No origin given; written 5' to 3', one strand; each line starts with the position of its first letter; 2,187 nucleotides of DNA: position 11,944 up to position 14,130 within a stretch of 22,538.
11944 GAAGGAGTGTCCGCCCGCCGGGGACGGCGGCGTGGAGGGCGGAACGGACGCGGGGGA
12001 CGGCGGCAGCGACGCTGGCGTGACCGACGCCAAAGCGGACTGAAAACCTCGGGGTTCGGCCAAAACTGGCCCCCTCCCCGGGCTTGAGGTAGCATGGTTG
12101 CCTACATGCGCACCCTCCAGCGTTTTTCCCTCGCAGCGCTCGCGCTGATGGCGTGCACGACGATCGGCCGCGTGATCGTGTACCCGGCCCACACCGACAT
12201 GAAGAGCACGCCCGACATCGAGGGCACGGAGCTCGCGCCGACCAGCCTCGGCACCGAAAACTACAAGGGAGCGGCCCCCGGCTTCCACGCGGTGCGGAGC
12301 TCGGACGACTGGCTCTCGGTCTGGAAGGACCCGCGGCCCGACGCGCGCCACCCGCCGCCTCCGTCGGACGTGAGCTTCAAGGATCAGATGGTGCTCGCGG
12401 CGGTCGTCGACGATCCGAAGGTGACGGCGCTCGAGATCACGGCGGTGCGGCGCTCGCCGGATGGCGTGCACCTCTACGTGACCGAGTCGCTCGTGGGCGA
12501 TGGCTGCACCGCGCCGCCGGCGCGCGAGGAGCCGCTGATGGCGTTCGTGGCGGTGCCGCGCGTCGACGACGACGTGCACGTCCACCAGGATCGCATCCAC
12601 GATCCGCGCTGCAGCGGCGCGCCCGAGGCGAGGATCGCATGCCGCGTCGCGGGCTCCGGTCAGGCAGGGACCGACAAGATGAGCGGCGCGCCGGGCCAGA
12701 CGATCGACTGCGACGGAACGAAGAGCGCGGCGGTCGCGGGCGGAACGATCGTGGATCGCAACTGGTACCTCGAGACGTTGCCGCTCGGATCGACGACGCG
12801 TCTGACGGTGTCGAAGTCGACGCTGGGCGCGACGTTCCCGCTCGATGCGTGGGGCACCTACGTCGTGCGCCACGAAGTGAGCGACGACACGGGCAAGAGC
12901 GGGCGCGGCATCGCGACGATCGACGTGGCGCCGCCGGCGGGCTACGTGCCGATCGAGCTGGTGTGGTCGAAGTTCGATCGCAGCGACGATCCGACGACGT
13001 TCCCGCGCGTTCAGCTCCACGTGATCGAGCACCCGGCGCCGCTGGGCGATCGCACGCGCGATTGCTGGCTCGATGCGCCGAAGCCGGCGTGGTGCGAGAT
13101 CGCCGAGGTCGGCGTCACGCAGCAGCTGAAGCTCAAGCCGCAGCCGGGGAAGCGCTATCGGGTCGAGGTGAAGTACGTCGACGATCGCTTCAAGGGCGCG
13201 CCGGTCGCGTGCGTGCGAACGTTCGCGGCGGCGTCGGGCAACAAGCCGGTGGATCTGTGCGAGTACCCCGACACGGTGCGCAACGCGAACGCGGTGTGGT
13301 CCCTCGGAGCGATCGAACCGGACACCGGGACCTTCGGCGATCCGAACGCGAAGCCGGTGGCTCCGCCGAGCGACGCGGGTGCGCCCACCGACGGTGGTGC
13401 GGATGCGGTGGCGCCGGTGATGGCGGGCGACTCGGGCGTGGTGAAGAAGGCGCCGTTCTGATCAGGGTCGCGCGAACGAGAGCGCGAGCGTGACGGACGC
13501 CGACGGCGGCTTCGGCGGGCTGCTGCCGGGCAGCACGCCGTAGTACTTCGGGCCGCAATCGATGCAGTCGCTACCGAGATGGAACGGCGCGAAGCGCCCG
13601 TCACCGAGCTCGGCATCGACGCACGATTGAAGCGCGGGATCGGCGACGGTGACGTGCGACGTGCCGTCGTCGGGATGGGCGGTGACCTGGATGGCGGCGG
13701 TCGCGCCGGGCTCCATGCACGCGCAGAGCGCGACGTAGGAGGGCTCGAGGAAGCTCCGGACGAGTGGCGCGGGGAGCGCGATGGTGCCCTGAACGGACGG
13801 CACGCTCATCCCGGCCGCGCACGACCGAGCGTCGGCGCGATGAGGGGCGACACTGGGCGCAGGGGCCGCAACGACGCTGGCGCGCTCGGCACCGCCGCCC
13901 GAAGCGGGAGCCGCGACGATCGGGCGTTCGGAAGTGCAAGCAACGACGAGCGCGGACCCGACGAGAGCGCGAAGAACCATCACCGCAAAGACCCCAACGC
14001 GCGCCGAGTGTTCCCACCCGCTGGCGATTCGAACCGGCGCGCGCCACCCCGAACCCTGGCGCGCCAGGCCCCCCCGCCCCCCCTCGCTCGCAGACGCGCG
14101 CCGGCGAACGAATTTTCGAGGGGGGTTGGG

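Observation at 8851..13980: Cluster of four lipoprotein genes, one with a Big_5 Ig + lamin-tail domain architecture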

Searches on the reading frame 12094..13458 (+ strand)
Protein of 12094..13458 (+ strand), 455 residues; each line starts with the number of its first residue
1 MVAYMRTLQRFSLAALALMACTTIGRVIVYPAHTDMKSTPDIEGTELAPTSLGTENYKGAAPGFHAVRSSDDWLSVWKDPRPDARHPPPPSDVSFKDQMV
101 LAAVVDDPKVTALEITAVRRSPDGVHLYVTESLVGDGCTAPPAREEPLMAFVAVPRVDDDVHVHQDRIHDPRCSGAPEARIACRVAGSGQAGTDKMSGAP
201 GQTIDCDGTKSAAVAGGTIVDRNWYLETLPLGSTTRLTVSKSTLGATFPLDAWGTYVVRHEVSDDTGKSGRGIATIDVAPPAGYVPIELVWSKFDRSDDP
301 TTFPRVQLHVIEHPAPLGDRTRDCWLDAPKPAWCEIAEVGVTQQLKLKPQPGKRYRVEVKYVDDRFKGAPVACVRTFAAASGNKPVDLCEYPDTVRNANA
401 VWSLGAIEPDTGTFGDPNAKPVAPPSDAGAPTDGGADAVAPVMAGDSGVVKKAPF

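Call 7: search_protein_families(library=pfam, proteins=[window:12094-13458:+], max_evalue=0.1)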
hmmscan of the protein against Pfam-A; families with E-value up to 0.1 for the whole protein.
window:12094-13458:+ (455 aa): 0 families

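Call 8: search_protein_families(library=ncbifam, proteins=[window:12094-13458:+], max_evalue=0.1)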
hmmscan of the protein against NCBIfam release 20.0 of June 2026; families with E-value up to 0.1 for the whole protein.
window:12094-13458:+ (455 aa): 0 families

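Call 10: find_homologous_proteins(query=window:12094-13458:+)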
Query window:12094-13458:+ (455 aa): 17 proteins with E <= 0.001 among 8000 candidates.
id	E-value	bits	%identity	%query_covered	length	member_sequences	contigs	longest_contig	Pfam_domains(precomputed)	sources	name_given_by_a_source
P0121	0.0e+0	1045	100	100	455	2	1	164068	-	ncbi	-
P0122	3.8e-241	819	78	99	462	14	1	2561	-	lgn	-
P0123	2.9e-233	793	77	98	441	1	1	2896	-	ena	-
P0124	2.3e-184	632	64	96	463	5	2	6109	-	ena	-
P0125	1.8e-182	625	64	90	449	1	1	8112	-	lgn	-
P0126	1.7e-181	622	61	100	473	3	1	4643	-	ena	-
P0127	1.0e-175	603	59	96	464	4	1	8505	-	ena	-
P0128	6.2e-128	446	69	62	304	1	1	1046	-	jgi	jgi:hypothetical protein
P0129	9.7e-119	415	51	88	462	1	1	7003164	-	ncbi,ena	-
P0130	1.9e-100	355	42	94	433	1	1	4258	-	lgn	-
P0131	1.5e-98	349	45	90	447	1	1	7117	-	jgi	jgi:hypothetical protein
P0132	1.1e-95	339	45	91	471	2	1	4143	-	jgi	-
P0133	5.5e-95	337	43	98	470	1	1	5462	-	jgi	jgi:hypothetical protein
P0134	4.5e-93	331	43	93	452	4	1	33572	-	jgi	jgi:hypothetical protein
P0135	2.3e-90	322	42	94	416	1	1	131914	-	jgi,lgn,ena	-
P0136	8.8e-87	310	40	92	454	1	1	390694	-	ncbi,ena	-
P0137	4.9e-84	301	38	91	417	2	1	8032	-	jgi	-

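Call 32: search_solved_structures(query=A2, max_evalue=10)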
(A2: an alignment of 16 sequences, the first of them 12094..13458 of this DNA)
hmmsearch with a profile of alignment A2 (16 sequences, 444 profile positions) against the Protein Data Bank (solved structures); distinct sequences matched with E-value up to 10: 5.
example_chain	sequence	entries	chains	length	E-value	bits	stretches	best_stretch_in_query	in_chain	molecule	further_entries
2y72_A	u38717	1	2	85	0.31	13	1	191-271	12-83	COLLAGENASE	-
4jrw_A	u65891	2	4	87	0.31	13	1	191-271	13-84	Collagenase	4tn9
4aqo_A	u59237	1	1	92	0.41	12.6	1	191-271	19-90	COLLAGENASE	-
8qoc_A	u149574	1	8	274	0.94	11.4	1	203-277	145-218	Pyridoxal 5'-phosphate synthase subunit PdxS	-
8u7j_A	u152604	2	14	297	1.1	11.2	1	203-277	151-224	Pyridoxal 5'-phosphate synthase subunit PdxS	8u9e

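Call 34: predict_structure(alignment_id=A2)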
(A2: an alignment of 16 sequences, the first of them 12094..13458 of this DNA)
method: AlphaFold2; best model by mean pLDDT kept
length: 455 residues; sequences in the alignment: 16
mean_pLDDT: 83.6   pTM: 0.60
mean pLDDT of the five models: 83.6, 81.3, 81.3, 80.0, 79.5
residues with pLDDT >= 90: 255; 70-90: 127; 50-70: 32; < 50: 41
segments of 3 or more residues with pLDDT < 50: 1-4, 18-22, 424-455
pLDDT, mean of each block of 10 residues (from residue 1): 51 51 75 83 83 90 95 93 90 93 93 93 93 78 86 94 91 79 94 95 95 82 94 92 89 96 89 96 93 87 92 92 93 94 94 93 83 87 83 82 91 82 44 33 32 37
secondary structure, 60 per line:
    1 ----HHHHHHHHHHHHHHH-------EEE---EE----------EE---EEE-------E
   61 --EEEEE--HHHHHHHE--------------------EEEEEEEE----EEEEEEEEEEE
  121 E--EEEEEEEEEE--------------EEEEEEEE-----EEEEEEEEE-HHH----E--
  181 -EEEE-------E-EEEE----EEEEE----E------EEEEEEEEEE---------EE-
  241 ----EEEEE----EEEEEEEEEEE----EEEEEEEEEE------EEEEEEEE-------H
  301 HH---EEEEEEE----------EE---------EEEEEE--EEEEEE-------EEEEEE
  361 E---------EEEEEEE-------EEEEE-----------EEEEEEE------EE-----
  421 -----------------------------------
elements in order: H5-19 E27-29 E50-52 E63-67 H70-76 E98-105 E110-121 E124-133 E148-155 E161-169 E182-185 E195-198 E203-207 E219-228 E245-249 E254-264 E269-278 E285-292 E306-312 E334-339 E342-347 E355-361 E371-377 E385-389 E401-407

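Call 42: find_encoding_contigs(protein=P0121, flank=10000, max_places=3)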
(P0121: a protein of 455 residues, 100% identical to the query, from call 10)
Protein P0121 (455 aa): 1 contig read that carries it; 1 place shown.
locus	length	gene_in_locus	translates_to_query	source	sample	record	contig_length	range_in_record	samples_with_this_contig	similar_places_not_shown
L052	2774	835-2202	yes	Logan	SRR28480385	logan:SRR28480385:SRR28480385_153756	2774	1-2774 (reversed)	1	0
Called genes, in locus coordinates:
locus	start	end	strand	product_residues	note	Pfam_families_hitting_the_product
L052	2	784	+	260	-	?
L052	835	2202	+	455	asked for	-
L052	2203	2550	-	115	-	-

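Call 53: find_encoding_contigs(protein=P0135, flank=5000, max_places=1)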
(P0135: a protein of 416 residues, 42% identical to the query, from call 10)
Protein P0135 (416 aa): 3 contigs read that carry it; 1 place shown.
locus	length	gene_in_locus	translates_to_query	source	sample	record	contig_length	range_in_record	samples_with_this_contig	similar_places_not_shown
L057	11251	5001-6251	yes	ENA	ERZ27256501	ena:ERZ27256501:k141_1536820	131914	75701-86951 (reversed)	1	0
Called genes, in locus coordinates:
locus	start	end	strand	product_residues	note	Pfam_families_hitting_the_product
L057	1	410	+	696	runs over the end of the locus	PF00989:PAS, PF08447:PAS_3 (weak), PF08448:PAS_4 (weak), PF13426:PAS_9, PF13185:GAF_2 (weak), PF13492:GAF_3 (weak), PF00512:HisKA, PF02518:HATPase_c, +1 more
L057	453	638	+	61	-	-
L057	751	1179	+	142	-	PF04391:DUF533 (weak), PF05099:TerB (faint)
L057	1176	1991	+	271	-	PF00106:adh_short, PF01370:Epimerase (weak), PF08659:KR (weak), PF13561:adh_short_C2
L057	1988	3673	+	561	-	PF00069:Pkinase, PF07714:PK_Tyr_Ser-Thr, PF00027:cNMP_binding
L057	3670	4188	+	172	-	-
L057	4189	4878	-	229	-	PF01209:Ubie_methyltran, PF13489:Methyltransf_23, PF02353:CMAS (weak), PF08241:Methyltransf_11, PF08242:Methyltransf_12, PF13649:Methyltransf_25, PF13847:Methyltransf_31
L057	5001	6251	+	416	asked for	-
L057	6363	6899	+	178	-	PF22381:Staph_reg_Sar_Rot (weak), PF25213:HVO_A0261_N (weak), PF01047:MarR, PF12802:MarR_2, PF13545:HTH_Crp_2 (weak), PF00392:GntR (weak)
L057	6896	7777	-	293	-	PF01553:Acyltransferase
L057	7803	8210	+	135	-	PF01878:EVE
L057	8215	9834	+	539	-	PF02985:HEAT (faint), PF13646:HEAT_2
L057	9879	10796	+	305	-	PF16697:Yop-YscD_cpl, PF00498:FHA, PF00990:GGDEF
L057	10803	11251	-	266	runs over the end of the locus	PF12799:LRR_4 (faint), PF23598:LRR_14 (weak)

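Call 54: find_encoding_contigs(protein=P0136, flank=5000, max_places=1)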
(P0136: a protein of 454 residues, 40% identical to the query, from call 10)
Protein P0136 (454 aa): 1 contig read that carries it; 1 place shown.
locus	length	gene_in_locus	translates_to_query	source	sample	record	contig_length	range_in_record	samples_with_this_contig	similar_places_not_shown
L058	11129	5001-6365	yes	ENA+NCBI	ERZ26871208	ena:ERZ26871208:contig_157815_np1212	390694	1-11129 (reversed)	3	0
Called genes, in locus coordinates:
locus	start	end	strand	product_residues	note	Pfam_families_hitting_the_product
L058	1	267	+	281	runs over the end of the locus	PF00106:adh_short, PF01370:Epimerase (weak), PF13561:adh_short_C2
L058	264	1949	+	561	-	PF00069:Pkinase, PF07714:PK_Tyr_Ser-Thr, PF00027:cNMP_binding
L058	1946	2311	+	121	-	-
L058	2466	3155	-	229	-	PF01209:Ubie_methyltran, PF13489:Methyltransf_23, PF02353:CMAS, PF08241:Methyltransf_11, PF08242:Methyltransf_12, PF13649:Methyltransf_25, PF13847:Methyltransf_31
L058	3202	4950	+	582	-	PF26342:TP_1001_2nd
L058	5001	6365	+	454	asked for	-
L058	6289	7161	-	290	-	PF01553:Acyltransferase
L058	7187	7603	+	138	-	PF01878:EVE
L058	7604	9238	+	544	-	PF02985:HEAT (faint), PF13646:HEAT_2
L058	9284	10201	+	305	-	PF16697:Yop-YscD_cpl, PF00498:FHA, PF00990:GGDEF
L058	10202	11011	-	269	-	PF12799:LRR_4 (faint)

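Call 55: find_encoding_contigs(protein=P0137, flank=5000, max_places=1)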
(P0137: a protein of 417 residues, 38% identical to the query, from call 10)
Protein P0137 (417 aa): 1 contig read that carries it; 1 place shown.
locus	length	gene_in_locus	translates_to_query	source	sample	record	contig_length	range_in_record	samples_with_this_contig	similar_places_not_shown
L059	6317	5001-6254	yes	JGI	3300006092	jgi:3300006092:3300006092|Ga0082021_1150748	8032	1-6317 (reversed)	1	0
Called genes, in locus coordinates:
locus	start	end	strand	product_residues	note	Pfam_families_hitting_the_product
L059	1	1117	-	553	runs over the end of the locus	PF02985:HEAT (faint), PF13646:HEAT_2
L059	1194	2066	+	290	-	PF01553:Acyltransferase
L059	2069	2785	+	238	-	-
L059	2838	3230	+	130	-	-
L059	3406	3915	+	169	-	PF01047:MarR, PF12802:MarR_2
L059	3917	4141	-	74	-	-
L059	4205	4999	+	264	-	-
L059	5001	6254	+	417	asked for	-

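Call 73: search_protein_families(library=pfam, proteins=[L059:2069-2782:+, L059:2838-3227:+, L059:4205-4996:+], max_evalue=0.01)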
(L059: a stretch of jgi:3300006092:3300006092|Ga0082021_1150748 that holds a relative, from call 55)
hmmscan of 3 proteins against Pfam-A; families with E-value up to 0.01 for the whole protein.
L059:2069-2782:+ (238 aa): 1 family
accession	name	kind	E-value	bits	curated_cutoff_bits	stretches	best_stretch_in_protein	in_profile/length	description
PF14597.12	Lactamase_B_5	-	0.007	16.3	28.4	0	45-106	30-89/199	Metallo-beta-lactamase superfamily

L059:2838-3227:+ (130 aa): 0 families

L059:4205-4996:+ (264 aa): 0 families

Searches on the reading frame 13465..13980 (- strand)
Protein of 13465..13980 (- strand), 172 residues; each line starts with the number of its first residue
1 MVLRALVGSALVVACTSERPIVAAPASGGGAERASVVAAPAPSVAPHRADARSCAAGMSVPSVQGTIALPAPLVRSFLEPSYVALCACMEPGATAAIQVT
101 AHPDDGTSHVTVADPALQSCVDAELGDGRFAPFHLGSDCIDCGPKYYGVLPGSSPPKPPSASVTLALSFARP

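Call 7: search_protein_families(library=pfam, proteins=[window:13465-13980:-], max_evalue=0.1)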
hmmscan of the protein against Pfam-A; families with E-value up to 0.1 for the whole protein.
window:13465-13980:- (172 aa): 0 families

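Call 8: search_protein_families(library=ncbifam, proteins=[window:13465-13980:-], max_evalue=0.1)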
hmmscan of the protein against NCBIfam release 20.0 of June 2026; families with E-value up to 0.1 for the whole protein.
window:13465-13980:- (172 aa): 0 families

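Call 46: search_protein_representatives(protein=window:13465-13980:-)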
Query: 172 residues. Proteins with E-value up to 0.001 (for the whole library): 47; up to 1e-10: 12; up to 1e-30: 2. The best 47 are listed.
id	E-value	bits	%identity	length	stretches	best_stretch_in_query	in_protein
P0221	1.3e-43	165.1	70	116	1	58-172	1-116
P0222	4.2e-35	137.4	50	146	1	36-172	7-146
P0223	1.1e-30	123.1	43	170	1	9-172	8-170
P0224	2.5e-27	112.1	48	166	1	20-172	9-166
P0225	1.6e-16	76.9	43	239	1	25-172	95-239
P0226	1.9e-15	73.5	39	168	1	19-169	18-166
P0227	3.7e-15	72.5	33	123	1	58-169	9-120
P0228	2.6e-14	69.8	36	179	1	32-163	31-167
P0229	1.2e-13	67.6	33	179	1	20-172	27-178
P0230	1.7e-13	67.1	41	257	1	5-167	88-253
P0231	2.9e-12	63.1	32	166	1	14-169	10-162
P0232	1.8e-11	60.5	32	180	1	16-169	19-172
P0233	8.2e-10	55.1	42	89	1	75-145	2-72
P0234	2.6e-09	53.5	36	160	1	4-144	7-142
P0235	8.2e-09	51.9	40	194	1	38-166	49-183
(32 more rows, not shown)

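Call 57: find_related_loci(query=A4, collection=metagenome_contigs, flank=6000)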
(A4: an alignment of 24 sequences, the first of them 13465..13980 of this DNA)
Query A4 (172 aa) in metagenome_contigs; peptide patterns used: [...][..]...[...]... (x = any residue, [..] = any of these).
57 stretches matched a pattern; 11 encode a relative of the query (tblastn E <= 1e-3); 11 distinct loci.
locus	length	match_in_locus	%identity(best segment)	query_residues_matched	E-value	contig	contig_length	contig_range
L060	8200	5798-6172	49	49-172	5e-36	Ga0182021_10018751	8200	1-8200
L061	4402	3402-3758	39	50-169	2e-17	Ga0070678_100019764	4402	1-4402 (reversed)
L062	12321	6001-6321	37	67-171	6e-16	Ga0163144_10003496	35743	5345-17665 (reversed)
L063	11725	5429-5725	41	55-158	5e-15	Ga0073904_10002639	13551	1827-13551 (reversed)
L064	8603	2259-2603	34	58-172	7e-15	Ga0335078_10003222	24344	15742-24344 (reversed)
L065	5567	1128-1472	35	58-172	1e-12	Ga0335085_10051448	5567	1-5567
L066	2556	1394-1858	31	5-153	6e-12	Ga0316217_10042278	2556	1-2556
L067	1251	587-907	34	67-169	3e-10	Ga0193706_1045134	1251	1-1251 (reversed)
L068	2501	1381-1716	29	62-169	4e-9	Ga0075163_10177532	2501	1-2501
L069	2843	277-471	35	84-146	4e-8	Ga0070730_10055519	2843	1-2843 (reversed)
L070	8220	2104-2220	48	122-157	6e-5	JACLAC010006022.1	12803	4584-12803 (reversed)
